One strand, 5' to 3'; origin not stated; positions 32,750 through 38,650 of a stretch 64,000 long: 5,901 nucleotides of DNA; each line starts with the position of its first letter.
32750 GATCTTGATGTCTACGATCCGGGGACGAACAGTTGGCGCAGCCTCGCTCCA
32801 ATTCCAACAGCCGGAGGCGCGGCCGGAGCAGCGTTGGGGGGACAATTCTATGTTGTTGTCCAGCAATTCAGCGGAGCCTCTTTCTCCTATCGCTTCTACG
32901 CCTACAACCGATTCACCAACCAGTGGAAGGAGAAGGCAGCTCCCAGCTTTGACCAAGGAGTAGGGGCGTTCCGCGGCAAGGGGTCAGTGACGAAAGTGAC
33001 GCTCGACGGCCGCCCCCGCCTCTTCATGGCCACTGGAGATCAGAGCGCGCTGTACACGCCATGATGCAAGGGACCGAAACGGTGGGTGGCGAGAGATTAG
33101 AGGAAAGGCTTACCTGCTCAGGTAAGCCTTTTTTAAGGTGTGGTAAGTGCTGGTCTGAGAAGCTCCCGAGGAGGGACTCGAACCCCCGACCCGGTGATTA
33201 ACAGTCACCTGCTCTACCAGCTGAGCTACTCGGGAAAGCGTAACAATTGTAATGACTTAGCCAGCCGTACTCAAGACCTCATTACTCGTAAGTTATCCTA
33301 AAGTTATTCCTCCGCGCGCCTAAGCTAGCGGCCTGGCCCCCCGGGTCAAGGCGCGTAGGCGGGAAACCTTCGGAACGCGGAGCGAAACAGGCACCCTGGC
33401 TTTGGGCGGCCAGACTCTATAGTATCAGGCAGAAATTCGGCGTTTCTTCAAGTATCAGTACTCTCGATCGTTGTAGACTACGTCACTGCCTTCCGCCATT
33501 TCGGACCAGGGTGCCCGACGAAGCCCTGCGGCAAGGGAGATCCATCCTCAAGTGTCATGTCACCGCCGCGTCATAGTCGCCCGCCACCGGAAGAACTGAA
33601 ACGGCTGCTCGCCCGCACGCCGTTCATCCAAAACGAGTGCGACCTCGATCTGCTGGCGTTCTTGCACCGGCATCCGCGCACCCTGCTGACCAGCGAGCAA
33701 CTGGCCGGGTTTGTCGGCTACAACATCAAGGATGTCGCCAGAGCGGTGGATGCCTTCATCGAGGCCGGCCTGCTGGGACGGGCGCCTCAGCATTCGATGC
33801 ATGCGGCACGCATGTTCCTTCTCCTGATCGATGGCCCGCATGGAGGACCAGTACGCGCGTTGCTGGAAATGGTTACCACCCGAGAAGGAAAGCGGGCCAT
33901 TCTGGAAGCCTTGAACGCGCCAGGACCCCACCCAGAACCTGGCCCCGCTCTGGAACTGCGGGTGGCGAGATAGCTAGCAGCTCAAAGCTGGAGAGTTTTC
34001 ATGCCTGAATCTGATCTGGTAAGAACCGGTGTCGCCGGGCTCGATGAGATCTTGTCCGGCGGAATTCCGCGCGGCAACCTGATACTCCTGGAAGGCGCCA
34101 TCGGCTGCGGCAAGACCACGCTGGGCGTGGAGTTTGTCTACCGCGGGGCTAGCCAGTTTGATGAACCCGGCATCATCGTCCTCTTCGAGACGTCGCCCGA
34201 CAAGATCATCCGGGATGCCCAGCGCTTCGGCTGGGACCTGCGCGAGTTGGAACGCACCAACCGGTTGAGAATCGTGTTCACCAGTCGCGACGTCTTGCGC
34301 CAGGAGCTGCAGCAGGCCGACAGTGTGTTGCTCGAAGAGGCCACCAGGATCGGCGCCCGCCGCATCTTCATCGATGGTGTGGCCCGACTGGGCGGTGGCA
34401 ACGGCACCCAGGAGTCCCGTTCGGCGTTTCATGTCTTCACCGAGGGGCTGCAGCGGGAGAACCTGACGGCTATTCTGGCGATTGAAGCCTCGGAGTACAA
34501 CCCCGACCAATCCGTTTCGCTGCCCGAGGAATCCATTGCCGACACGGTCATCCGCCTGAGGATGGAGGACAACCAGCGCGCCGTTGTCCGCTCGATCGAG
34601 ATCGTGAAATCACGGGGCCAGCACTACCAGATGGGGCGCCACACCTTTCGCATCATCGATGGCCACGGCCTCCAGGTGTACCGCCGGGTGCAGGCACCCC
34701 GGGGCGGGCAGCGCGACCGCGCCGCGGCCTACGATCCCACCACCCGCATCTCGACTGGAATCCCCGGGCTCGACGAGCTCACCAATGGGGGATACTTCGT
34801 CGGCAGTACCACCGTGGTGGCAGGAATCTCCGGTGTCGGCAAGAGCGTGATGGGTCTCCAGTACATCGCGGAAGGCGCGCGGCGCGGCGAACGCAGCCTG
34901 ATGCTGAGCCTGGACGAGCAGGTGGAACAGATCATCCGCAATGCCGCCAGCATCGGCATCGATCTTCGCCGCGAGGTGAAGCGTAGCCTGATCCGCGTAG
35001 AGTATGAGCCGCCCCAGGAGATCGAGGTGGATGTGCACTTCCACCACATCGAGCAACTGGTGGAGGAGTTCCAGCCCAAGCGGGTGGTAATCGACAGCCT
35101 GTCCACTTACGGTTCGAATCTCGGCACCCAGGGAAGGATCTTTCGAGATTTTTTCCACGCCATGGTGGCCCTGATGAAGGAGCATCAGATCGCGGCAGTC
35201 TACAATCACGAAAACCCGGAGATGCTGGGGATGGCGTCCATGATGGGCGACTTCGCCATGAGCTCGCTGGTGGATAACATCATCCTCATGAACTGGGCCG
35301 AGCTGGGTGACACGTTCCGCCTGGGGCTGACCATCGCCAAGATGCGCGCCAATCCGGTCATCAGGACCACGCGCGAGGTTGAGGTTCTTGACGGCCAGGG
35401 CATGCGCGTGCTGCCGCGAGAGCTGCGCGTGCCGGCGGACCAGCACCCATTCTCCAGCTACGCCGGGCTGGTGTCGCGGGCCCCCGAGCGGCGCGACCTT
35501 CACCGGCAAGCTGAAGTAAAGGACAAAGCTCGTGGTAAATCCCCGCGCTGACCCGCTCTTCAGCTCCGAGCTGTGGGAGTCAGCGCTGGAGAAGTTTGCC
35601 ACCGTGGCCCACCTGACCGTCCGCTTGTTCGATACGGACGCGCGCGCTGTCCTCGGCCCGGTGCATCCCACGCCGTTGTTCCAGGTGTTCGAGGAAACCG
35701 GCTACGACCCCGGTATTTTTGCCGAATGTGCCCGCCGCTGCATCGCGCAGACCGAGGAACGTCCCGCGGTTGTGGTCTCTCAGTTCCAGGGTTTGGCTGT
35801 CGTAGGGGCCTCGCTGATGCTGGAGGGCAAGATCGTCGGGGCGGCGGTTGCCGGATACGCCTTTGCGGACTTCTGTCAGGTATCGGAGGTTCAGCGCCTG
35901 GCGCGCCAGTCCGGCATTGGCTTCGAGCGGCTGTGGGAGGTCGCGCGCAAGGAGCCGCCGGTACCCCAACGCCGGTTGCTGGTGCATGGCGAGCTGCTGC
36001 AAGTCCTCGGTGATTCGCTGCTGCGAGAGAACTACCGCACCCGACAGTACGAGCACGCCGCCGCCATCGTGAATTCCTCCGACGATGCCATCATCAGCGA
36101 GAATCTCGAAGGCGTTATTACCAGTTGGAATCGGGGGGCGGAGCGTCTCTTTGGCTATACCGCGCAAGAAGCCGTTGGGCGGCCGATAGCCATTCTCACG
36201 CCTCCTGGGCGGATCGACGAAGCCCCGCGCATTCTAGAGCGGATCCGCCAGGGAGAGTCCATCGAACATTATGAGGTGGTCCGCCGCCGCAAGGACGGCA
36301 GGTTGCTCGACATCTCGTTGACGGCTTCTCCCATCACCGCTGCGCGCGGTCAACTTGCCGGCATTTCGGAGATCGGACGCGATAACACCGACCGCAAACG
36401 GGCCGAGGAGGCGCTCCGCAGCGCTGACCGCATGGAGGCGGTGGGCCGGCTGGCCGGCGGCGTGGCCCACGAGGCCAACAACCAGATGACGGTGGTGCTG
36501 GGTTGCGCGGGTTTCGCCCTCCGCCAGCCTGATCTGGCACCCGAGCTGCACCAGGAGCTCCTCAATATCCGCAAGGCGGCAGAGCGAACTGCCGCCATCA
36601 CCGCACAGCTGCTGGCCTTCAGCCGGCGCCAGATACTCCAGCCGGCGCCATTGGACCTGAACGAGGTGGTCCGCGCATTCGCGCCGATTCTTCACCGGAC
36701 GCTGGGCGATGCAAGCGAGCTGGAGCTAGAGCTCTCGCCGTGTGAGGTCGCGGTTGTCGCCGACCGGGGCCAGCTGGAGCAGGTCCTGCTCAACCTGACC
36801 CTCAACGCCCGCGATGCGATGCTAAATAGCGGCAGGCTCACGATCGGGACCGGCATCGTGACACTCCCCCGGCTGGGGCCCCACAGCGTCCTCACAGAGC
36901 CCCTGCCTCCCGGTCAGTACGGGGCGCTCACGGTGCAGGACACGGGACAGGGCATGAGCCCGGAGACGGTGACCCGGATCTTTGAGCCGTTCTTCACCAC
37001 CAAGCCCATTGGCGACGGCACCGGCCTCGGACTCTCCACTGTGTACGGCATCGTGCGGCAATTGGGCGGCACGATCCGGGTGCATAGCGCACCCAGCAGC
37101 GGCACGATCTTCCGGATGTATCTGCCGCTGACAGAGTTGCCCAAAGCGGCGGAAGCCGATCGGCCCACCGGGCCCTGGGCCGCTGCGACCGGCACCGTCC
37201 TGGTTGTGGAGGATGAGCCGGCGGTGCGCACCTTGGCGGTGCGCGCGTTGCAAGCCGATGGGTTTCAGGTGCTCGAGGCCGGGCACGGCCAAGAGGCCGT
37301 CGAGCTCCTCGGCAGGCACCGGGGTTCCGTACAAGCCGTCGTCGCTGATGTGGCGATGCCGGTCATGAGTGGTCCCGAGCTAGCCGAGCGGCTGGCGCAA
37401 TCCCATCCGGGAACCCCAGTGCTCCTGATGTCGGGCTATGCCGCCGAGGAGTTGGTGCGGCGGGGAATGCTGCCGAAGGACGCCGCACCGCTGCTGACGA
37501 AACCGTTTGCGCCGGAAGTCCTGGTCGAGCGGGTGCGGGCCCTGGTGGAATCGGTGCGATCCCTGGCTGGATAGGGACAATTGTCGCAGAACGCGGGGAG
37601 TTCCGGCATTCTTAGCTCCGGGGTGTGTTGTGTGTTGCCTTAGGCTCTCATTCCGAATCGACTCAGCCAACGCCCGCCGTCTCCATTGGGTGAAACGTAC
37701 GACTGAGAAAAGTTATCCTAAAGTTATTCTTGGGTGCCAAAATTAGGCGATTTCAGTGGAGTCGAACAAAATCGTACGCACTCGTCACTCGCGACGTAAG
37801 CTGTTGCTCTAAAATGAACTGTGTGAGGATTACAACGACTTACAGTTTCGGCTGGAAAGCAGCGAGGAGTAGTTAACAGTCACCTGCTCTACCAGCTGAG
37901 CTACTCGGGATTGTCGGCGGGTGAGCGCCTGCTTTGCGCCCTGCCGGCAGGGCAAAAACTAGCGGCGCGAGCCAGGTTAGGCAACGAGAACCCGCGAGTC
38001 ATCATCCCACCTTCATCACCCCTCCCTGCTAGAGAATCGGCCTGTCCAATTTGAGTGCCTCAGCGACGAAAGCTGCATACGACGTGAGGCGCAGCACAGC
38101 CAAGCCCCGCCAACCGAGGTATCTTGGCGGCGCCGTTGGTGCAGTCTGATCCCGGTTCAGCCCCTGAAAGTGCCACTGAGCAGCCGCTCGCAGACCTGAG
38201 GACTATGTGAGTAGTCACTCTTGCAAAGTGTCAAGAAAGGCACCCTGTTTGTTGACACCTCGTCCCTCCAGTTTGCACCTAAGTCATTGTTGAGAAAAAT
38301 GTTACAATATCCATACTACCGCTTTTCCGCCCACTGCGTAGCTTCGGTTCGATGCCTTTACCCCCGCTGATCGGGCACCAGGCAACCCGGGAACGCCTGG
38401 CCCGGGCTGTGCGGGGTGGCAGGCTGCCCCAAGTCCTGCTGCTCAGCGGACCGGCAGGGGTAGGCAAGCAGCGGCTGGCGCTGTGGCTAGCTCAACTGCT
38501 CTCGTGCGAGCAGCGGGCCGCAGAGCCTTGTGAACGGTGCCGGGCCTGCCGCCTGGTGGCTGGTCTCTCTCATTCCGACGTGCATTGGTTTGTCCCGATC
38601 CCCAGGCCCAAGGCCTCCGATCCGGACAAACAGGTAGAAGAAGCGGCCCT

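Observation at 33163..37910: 4.7-kb islet bounded by exact 38-nt direct repeats of the 5' half of tRNA-Asn, with no integrase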

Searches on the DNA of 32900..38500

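Call 25: search_rna_families(source=window, start=32900, end=38500, threshold=evalue, max_evalue=1)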
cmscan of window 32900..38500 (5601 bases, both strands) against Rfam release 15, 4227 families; matches with E-value up to 1: 1.
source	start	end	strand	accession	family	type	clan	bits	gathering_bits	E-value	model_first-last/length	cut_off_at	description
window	33163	33235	-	RF00005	tRNA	Gene; tRNA;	CL00001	67.8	29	1.1e-13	1-71/71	no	tRNA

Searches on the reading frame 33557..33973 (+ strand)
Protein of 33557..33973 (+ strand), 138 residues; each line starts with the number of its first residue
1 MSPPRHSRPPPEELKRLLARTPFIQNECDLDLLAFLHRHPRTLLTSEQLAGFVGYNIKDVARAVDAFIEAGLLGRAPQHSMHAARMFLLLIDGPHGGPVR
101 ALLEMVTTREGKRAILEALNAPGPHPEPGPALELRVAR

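Call 7: search_protein_families(library=pfam, proteins=[window:33557-33973:+], max_evalue=0.001)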
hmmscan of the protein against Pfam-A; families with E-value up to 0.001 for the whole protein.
window:33557-33973:+ (138 aa): 0 families

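Call 80: search_protein_families(library=padloc, proteins=[window:33557-33973:+], max_evalue=0.001)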
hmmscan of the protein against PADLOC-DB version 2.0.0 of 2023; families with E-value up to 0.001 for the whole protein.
window:33557-33973:+ (138 aa): 0 families

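Call 81: search_protein_families(library=ncbifam, proteins=[window:33557-33973:+], max_evalue=0.001)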
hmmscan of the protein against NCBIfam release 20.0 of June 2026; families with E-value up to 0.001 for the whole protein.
window:33557-33973:+ (138 aa): 0 families
